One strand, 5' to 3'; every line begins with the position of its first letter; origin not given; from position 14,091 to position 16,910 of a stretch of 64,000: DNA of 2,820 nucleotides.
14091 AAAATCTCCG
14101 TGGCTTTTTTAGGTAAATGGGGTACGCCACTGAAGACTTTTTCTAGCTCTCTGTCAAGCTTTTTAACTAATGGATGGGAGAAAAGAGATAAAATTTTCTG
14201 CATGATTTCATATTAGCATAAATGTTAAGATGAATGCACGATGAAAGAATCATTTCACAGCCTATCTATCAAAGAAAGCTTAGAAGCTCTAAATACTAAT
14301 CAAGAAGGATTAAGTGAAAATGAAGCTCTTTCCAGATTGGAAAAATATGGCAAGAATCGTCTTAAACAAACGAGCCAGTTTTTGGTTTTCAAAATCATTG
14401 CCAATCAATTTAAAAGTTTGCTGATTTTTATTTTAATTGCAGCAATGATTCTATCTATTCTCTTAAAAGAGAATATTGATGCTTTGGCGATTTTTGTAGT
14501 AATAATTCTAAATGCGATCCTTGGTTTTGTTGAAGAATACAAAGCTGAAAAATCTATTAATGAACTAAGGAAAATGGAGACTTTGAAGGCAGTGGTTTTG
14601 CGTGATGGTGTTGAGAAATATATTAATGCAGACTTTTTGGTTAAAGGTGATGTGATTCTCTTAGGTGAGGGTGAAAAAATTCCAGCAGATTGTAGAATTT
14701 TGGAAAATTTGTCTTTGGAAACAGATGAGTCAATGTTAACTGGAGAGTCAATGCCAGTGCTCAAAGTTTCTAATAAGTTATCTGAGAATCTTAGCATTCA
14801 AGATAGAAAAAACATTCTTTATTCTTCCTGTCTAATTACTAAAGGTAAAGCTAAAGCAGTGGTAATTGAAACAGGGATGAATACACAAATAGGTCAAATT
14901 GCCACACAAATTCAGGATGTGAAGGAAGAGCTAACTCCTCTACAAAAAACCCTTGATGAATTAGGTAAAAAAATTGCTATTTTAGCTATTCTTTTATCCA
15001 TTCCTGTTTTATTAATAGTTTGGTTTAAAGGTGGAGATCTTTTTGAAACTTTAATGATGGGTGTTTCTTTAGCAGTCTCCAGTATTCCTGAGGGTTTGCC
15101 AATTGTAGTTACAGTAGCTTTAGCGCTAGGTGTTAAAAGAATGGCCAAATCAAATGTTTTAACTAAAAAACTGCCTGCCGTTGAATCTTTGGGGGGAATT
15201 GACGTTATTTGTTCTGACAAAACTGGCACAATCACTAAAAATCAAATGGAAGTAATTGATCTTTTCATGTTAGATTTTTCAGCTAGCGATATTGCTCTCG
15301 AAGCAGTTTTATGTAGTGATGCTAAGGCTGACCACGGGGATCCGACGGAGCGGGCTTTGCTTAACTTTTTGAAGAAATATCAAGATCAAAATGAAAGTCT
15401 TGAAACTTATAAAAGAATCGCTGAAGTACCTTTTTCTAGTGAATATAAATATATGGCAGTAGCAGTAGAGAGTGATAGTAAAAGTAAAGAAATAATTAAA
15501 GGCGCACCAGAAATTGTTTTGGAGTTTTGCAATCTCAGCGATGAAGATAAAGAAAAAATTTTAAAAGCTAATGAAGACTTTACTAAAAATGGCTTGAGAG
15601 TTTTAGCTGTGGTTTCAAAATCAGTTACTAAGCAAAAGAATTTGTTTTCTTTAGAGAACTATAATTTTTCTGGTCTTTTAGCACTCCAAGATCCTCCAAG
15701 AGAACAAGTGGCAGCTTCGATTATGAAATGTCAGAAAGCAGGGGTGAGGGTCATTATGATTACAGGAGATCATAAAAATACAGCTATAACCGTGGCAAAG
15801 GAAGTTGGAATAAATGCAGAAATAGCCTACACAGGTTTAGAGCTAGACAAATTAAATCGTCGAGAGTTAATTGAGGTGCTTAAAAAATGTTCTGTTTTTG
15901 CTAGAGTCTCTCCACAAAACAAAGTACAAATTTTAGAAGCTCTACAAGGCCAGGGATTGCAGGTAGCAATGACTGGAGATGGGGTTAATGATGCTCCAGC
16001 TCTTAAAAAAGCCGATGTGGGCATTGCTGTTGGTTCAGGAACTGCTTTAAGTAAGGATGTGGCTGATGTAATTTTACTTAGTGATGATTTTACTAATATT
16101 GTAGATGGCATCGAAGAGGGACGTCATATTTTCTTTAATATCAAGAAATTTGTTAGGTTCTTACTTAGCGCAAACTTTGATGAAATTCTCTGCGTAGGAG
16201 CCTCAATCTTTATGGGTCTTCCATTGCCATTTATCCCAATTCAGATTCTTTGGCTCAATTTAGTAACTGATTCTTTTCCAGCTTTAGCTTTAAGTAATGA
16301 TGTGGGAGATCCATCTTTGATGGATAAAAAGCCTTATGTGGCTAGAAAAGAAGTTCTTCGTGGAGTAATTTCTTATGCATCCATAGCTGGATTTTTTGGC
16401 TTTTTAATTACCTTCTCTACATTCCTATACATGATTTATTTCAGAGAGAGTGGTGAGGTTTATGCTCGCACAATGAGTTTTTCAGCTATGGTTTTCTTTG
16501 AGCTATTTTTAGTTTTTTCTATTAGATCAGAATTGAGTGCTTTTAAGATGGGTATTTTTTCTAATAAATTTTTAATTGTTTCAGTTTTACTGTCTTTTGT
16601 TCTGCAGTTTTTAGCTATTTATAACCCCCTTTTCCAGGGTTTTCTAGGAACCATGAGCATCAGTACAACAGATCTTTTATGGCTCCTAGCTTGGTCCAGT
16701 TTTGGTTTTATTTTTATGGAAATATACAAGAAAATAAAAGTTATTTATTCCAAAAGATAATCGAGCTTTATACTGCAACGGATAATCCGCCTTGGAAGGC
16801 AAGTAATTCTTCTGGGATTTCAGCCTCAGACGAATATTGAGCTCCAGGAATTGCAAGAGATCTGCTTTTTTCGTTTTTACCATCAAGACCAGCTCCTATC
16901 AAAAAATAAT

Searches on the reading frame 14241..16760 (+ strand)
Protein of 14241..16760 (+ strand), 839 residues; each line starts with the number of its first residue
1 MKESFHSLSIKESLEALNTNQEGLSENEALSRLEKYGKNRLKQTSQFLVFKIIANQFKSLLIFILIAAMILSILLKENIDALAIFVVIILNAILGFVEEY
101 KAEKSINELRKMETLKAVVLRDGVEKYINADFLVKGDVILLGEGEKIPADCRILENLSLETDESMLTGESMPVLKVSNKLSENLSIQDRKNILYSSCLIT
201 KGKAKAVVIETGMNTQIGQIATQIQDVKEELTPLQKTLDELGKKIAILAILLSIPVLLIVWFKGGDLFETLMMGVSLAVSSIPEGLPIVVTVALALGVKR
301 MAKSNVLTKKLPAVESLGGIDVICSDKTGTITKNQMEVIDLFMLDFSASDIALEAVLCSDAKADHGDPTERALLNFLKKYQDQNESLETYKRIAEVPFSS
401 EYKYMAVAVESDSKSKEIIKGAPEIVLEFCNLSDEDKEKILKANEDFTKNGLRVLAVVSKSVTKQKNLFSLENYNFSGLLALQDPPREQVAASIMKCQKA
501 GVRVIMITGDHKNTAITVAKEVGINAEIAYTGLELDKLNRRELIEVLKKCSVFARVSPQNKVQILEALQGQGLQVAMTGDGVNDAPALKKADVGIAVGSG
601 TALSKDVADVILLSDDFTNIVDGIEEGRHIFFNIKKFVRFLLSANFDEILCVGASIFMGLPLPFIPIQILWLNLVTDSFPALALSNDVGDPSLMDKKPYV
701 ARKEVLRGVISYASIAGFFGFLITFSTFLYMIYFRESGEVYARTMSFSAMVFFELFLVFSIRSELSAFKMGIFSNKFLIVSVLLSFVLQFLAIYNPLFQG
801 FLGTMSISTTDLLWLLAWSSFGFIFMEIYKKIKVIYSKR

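Call 75: search_protein_families(library=pfam, proteins=[window:14241-16760:+], max_evalue=0.001)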
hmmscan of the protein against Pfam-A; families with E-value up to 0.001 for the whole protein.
window:14241-16760:+ (839 aa): 6 families
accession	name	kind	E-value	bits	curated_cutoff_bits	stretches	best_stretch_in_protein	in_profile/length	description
PF00122.25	E1-E2_ATPase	-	2.9e-53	180.5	28.1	1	114-303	4-180/181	E1-E2 ATPase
PF00689.26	Cation_ATPase_C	-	2.3e-41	141.9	27.3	1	661-832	1-175/175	Cation transporting ATPase, C-terminus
PF00702.32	Hydrolase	-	4e-19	70.2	26.4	1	320-592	1-191/191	haloacid dehalogenase-like hydrolase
PF13246.12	Cation_ATPase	-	2.2e-16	60.1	21.7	1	363-431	18-89/91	Cation transport ATPase (P-type)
PF00690.31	Cation_ATPase_N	-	2.1e-15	56.6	20.4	1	5-72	1-69/69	Cation transporter/ATPase, N-terminus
PF08282.18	Hydrolase_3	-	5.3e-06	26.8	20.9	1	564-616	195-247/255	haloacid dehalogenase-like hydrolase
